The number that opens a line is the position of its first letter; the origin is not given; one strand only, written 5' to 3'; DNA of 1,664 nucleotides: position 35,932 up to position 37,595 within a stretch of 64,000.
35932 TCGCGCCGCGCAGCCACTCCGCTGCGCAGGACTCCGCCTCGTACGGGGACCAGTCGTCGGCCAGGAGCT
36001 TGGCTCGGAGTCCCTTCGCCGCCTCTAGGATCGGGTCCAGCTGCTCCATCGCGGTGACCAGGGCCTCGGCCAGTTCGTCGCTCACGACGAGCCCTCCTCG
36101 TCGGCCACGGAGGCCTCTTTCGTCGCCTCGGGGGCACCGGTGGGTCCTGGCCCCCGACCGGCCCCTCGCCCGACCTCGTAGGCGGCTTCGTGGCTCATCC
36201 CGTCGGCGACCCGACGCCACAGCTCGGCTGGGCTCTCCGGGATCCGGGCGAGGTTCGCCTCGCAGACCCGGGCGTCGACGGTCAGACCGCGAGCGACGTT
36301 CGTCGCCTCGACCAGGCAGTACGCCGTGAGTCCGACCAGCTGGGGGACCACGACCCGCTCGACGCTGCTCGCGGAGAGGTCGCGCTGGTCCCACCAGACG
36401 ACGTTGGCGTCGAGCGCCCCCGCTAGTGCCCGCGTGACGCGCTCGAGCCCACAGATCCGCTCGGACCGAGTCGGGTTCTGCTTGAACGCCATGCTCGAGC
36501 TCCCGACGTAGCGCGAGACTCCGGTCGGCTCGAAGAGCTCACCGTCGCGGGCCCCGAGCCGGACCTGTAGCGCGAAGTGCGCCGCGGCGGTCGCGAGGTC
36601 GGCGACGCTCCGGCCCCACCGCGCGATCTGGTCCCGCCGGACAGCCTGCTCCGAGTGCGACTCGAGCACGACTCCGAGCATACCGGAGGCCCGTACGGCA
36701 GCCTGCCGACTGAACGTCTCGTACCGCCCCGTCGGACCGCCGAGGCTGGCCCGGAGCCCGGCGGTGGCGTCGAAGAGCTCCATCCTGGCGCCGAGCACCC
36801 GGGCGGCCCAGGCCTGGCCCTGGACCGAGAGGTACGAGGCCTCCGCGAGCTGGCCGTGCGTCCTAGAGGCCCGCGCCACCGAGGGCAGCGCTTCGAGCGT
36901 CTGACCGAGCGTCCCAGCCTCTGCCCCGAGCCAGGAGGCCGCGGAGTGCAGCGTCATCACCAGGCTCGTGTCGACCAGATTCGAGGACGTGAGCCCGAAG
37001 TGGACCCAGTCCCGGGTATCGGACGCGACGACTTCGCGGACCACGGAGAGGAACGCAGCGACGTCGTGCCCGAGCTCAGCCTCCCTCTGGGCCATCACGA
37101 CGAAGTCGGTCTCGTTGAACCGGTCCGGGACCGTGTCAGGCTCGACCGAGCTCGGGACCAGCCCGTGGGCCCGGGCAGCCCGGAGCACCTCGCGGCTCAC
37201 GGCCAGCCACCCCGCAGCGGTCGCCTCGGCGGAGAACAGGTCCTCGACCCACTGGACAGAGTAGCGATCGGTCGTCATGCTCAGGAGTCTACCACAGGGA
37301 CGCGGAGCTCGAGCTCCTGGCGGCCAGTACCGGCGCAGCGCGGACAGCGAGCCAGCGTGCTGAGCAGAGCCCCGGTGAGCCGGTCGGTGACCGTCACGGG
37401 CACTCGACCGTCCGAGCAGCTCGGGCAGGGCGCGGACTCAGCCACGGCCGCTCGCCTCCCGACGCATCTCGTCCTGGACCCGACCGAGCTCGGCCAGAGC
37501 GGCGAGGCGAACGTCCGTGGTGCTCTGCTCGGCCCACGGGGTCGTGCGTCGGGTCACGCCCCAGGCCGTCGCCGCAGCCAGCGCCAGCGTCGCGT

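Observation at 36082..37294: Phage-encoded adenylosuccinate lyase with its own leaderless promoter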

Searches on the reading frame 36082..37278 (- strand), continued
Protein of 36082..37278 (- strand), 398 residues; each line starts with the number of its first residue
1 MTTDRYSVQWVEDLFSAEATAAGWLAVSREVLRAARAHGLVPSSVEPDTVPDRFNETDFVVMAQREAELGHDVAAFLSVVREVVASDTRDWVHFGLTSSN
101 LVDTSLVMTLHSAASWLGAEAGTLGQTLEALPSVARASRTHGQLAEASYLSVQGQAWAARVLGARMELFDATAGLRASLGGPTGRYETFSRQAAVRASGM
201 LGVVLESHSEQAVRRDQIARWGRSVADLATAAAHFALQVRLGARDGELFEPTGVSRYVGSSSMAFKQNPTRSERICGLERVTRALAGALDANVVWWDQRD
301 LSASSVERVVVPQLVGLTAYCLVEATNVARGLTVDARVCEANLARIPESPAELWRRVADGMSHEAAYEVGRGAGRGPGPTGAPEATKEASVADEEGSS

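Call 74: find_homologous_proteins(query=A1, max_evalue=1e-40)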
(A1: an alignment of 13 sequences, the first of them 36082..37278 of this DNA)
Query A1 (13 sequences) (398 aa, profile of the alignment): 574 proteins with E <= 1e-40 among 8000 candidates; the best 120 are listed.
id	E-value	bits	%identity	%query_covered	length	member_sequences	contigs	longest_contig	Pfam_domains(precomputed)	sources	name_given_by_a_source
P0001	8.1e-158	544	61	99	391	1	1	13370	PF00206.26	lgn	-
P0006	2.3e-155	536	46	86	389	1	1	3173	PF00206.26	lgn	-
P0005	1.1e-151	523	45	86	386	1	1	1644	PF00206.26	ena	-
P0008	2.3e-149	516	45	82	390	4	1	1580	PF00206.26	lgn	-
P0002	9.1e-148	511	57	94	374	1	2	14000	PF00206.26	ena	-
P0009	2.1e-146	506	47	79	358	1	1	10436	PF00206.26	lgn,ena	-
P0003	3.0e-141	489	48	94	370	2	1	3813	PF00206.26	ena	-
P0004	1.3e-140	487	45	95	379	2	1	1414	PF00206.26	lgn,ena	-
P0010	4.1e-139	482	41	86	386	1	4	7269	PF00206.26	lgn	-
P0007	1.1e-138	481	41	92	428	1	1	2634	PF00206.26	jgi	jgi:adenylosuccinate lyase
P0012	4.4e-137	475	37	86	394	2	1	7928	PF00206.26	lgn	-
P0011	5.1e-128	446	41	77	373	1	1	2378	PF00206.26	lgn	-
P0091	7.2e-85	304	100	50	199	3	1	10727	-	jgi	jgi:adenylosuccinate lyase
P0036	5.2e-82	294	34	92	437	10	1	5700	PF10397.15,PF00206.26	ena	-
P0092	1.4e-81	293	36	92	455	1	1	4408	PF10397.15,PF00206.26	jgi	jgi:adenylosuccinate lyase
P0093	8.5e-81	290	34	92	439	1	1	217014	PF10397.15,PF00206.26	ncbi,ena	-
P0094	2.0e-80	289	35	98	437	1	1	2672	PF10397.15,PF00206.26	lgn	-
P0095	5.0e-80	288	33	92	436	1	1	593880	PF10397.15,PF00206.26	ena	-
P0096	5.1e-80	288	30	92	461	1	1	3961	PF10397.15,PF00206.26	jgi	jgi:adenylosuccinate lyase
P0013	5.7e-80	287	35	85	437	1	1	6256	PF10397.15,PF00206.26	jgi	jgi:adenylosuccinate lyase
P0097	9.4e-80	287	34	85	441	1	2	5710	PF10397.15,PF00206.26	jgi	-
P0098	1.0e-79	287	34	92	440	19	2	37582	PF10397.15,PF00206.26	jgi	jgi:adenylosuccinate lyase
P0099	1.1e-79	286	34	92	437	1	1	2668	PF10397.15,PF00206.26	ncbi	ncbi:MAG: adenylosuccinate lyase [Acidimicrobiales bacterium]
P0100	1.7e-79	286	34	92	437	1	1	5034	PF10397.15,PF00206.26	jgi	-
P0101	2.1e-79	286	34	93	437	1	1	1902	PF10397.15,PF00206.26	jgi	-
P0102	2.8e-79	285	35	93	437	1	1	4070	PF10397.15,PF00206.26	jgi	jgi:adenylosuccinate lyase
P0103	2.9e-79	285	33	93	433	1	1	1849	PF10397.15,PF00206.26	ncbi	-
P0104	3.0e-79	285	34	93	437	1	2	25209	PF10397.15,PF00206.26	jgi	-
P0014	3.2e-79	285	33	92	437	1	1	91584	PF10397.15,PF00206.26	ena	-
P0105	3.5e-79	285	39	76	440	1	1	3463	PF10397.15,PF00206.26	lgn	-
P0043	4.1e-79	285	34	92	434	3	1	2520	PF10397.15,PF00206.26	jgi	jgi:adenylosuccinate lyase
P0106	4.4e-79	285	34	95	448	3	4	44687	PF10397.15,PF00206.26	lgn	-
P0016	5.8e-79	284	35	95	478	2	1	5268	PF10397.15,PF00206.26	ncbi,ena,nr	ncbi:MAG TPA: adenylosuccinate lyase [Acidimicrobiales bacterium]|nr:adenylosuccinate lyase [Acidimi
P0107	6.2e-79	284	34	92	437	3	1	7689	PF10397.15,PF00206.26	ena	-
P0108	6.9e-79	284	34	93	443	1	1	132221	PF10397.15,PF00206.26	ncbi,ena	-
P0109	7.1e-79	284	37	85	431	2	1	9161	PF10397.15,PF00206.26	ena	-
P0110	7.8e-79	284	34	92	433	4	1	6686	PF10397.15,PF00206.26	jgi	jgi:adenylosuccinate lyase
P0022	8.9e-79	283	36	92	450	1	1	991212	PF10397.15,PF00206.26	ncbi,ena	-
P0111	9.6e-79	283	31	93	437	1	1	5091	PF10397.15,PF00206.26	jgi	jgi:adenylosuccinate lyase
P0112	1.0e-78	283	34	85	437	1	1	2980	PF10397.15,PF00206.26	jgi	jgi:adenylosuccinate lyase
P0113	1.2e-78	283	38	77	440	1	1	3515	PF10397.15,PF00206.26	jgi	jgi:adenylosuccinate lyase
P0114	1.5e-78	283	33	92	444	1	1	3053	PF10397.15,PF00206.26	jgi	jgi:adenylosuccinate lyase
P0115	1.6e-78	283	34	92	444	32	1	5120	PF10397.15,PF00206.26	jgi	-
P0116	2.0e-78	282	34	92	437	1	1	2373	PF10397.15,PF00206.26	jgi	jgi:adenylosuccinate lyase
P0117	3.4e-78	282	34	85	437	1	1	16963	PF10397.15,PF00206.26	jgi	jgi:adenylosuccinate lyase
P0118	4.1e-78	281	37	71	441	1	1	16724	PF10397.15,PF00206.26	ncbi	-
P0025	4.2e-78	281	34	92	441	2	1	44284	PF10397.15,PF00206.26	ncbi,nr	ncbi:MAG TPA: adenylosuccinate lyase [Acidimicrobiales bacterium]|nr:adenylosuccinate lyase [Acidimi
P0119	5.5e-78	281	33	92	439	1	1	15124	PF10397.15,PF00206.26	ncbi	-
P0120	5.9e-78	281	36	92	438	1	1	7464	PF10397.15,PF00206.26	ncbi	ncbi:MAG: adenylosuccinate lyase [Acidimicrobiales bacterium]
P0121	6.7e-78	281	33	85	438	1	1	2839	PF10397.15,PF00206.26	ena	-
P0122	7.4e-78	280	35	85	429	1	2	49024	PF00206.26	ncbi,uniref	ncbi:MAG: adenylosuccinate lyase [Mycobacterium sp.]|uniref:adenylosuccinate lyase n=1 Tax=Mycobacte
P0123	9.0e-78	280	34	92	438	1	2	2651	PF10397.15,PF00206.26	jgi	-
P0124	1.1e-77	280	34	92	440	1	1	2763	PF10397.15,PF00206.26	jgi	jgi:adenylosuccinate lyase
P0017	1.1e-77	280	34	93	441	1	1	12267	PF10397.15,PF00206.26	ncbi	-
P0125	1.4e-77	280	34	83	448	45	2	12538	PF10397.15,PF00206.26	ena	-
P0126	1.4e-77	280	35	92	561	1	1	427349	PF10397.15,PF01259.25,PF00206.26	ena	-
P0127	1.5e-77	279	34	93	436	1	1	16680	PF10397.15,PF00206.26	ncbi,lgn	-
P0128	1.8e-77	279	34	83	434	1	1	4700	PF10397.15,PF00206.26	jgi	jgi:adenylosuccinate lyase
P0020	1.8e-77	279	36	95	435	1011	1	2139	PF10397.15,PF00206.26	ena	-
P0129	1.9e-77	279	36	92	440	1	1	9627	PF10397.15,PF00206.26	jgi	-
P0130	2.3e-77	279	35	91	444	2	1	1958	PF10397.15,PF00206.26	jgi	jgi:adenylosuccinate lyase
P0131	2.4e-77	279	36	92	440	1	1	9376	PF10397.15,PF00206.26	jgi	-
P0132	2.7e-77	279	33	83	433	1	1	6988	PF10397.15,PF00206.26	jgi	jgi:adenylosuccinate lyase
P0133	2.9e-77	278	33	92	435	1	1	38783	PF10397.15,PF00206.26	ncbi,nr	ncbi:MAG: adenylosuccinate lyase [Actinomycetota bacterium]|nr:adenylosuccinate lyase [Actinomycetot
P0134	3.2e-77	278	33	92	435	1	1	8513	PF10397.15,PF00206.26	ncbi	-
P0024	3.8e-77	278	34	85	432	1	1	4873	PF10397.15,PF00206.26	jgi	jgi:adenylosuccinate lyase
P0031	5.0e-77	278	34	85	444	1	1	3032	PF10397.15,PF00206.26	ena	-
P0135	5.3e-77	278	35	92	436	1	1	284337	PF10397.15,PF00206.26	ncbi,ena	-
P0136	5.7e-77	278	35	78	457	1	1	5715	PF10397.15,PF00206.26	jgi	jgi:adenylosuccinate lyase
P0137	5.7e-77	278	35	85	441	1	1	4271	PF10397.15,PF00206.26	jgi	jgi:adenylosuccinate lyase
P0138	6.3e-77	277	35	91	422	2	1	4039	PF10397.15,PF00206.26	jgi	-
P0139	7.8e-77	277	32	93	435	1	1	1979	PF10397.15,PF00206.26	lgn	-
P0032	8.9e-77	277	34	85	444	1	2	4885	PF10397.15,PF00206.26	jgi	-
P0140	9.1e-77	277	34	93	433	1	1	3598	PF10397.15,PF00206.26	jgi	jgi:adenylosuccinate lyase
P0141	9.4e-77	277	35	92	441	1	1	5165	PF10397.15,PF00206.26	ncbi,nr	ncbi:MAG TPA: adenylosuccinate lyase [Acidimicrobiales bacterium]|nr:adenylosuccinate lyase [Acidimi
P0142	1.1e-76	277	37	85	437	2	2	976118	PF10397.15,PF00206.26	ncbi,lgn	-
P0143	1.2e-76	277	36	92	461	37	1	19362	PF10397.15,PF00206.26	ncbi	-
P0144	1.2e-76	276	32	92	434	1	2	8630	PF10397.15,PF00206.26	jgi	jgi:adenylosuccinate lyase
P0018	1.2e-76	276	36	77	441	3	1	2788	PF10397.15,PF00206.26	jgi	jgi:adenylosuccinate lyase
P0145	1.3e-76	276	31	92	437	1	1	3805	PF10397.15,PF00206.26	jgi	jgi:adenylosuccinate lyase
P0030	1.3e-76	276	33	85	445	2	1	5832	PF10397.15,PF00206.26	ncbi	-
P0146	1.4e-76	276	34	85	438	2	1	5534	PF10397.15,PF00206.26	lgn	-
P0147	1.5e-76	276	35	93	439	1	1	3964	PF10397.15,PF00206.26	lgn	-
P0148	1.6e-76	276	35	97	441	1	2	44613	PF10397.15,PF00206.26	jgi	jgi:adenylosuccinate lyase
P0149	1.8e-76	276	34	92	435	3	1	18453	PF10397.15,PF00206.26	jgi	-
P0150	2.2e-76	276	32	95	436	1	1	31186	PF10397.15,PF00206.26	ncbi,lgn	-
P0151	2.2e-76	276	34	83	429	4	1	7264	PF10397.15,PF00206.26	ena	-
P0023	3.1e-76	275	35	95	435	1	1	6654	PF10397.15,PF00206.26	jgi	jgi:adenylosuccinate lyase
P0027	3.4e-76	275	34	83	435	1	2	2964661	PF10397.15,PF00206.26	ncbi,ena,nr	ncbi:MAG: adenylosuccinate lyase [Acidimicrobiia bacterium]|nr:MAG: adenylosuccinate lyase [Acidimic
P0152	3.9e-76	275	35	83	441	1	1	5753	PF10397.15,PF00206.26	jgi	jgi:adenylosuccinate lyase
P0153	4.5e-76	275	32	93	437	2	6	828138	PF10397.15,PF00206.26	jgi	jgi:adenylosuccinate lyase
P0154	4.6e-76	275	34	85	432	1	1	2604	PF10397.15,PF00206.26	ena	-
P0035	4.7e-76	275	34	83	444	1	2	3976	PF10397.15,PF00206.26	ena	-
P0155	5.2e-76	274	34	83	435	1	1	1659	PF10397.15,PF00206.26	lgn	-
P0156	6.0e-76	274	33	90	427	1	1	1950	PF10397.15,PF00206.26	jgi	jgi:adenylosuccinate lyase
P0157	6.2e-76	274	34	92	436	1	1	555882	PF10397.15,PF00206.26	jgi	jgi:adenylosuccinate lyase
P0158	6.5e-76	274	33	85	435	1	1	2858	PF10397.15,PF00206.26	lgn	-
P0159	6.8e-76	274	35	95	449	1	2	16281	PF10397.15,PF00206.26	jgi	jgi:adenylosuccinate lyase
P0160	6.8e-76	274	35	83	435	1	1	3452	PF10397.15,PF00206.26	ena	-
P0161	7.2e-76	274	34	84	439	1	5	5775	PF10397.15,PF00206.26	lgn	-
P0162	1.0e-75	273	33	85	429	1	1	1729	PF10397.15,PF00206.26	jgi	jgi:adenylosuccinate lyase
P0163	1.1e-75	273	30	92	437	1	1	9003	PF10397.15,PF00206.26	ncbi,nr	ncbi:MAG TPA: adenylosuccinate lyase [Acidimicrobiia bacterium]|nr:adenylosuccinate lyase [Acidimicr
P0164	1.2e-75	273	33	92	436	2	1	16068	PF10397.15,PF00206.26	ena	-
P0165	1.2e-75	273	34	89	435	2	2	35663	PF10397.15,PF00206.26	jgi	jgi:adenylosuccinate lyase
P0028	1.2e-75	273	33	93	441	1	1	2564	PF10397.15,PF00206.26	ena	-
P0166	1.2e-75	273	35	83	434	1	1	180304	PF10397.15,PF00206.26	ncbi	-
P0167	1.3e-75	273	33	83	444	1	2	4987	PF10397.15,PF00206.26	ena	-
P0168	1.3e-75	273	35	83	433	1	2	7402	PF10397.15,PF00206.26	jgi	jgi:adenylosuccinate lyase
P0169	1.6e-75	273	33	92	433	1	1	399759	PF10397.15,PF00206.26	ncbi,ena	-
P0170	1.8e-75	273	37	79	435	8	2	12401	PF10397.15,PF00206.26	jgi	jgi:adenylosuccinate lyase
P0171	1.9e-75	273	33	92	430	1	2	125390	PF10397.15,PF00206.26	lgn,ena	-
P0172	2.0e-75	272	33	80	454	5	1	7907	PF10397.15,PF00206.26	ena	-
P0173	2.0e-75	272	33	83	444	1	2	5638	PF10397.15,PF00206.26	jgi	-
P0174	2.1e-75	272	37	77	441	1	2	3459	PF10397.15,PF00206.26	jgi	-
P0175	2.3e-75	272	33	83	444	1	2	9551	PF10397.15,PF00206.26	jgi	-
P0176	2.5e-75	272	35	92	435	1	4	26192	PF10397.15,PF00206.26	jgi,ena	jgi:adenylosuccinate lyase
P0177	2.6e-75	272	32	92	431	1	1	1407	PF10397.15,PF00206.26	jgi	jgi:adenylosuccinate lyase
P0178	2.6e-75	272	35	69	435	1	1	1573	PF10397.15,PF00206.26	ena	-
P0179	2.7e-75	272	34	83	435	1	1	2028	PF10397.15,PF00206.26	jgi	jgi:adenylosuccinate lyase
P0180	3.0e-75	272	31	93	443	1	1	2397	PF10397.15,PF00206.26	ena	-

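Call 75: find_encoding_contigs(protein=P0091, flank=10000, max_places=3)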
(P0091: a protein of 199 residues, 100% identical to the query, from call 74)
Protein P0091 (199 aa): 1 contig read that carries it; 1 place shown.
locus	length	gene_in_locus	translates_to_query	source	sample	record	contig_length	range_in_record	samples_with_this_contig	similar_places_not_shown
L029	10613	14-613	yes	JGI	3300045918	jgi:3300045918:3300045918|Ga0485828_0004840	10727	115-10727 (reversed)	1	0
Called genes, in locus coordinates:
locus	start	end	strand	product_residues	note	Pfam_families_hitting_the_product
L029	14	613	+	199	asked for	-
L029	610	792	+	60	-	-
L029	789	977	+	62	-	-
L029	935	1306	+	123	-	-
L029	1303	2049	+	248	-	PF18896:SLT_3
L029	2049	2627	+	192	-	-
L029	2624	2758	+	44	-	-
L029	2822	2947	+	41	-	-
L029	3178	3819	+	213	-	-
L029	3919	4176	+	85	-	-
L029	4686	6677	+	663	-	PF00476:DNA_pol_A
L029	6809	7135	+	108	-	-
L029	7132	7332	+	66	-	-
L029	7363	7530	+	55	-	-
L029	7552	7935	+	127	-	-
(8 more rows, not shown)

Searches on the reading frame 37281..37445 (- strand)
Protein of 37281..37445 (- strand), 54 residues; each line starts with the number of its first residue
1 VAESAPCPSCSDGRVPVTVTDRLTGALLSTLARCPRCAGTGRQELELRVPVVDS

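Call 3: search_protein_families(library=pfam, proteins=[window:37281-37445:-], max_evalue=0.01)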
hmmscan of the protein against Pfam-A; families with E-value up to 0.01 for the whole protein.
window:37281-37445:- (54 aa): 1 family
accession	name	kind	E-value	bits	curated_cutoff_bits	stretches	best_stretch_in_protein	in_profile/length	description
PF00684.25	DnaJ_CXXCXGXG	-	0.0015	19.2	32.7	1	5-42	16-52/65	DnaJ central domain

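Call 5: search_protein_families(library=phrogs, proteins=[window:37281-37445:-], max_evalue=0.01)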
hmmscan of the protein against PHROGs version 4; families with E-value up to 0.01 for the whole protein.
window:37281-37445:- (54 aa): 0 families

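Call 71: search_dna_similar(query=window:37281-37445:-, collection=phages, mode=protein, max_evalue=0.01, max_rows=15)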
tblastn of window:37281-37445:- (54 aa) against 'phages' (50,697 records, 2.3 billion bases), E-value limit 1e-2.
No match.
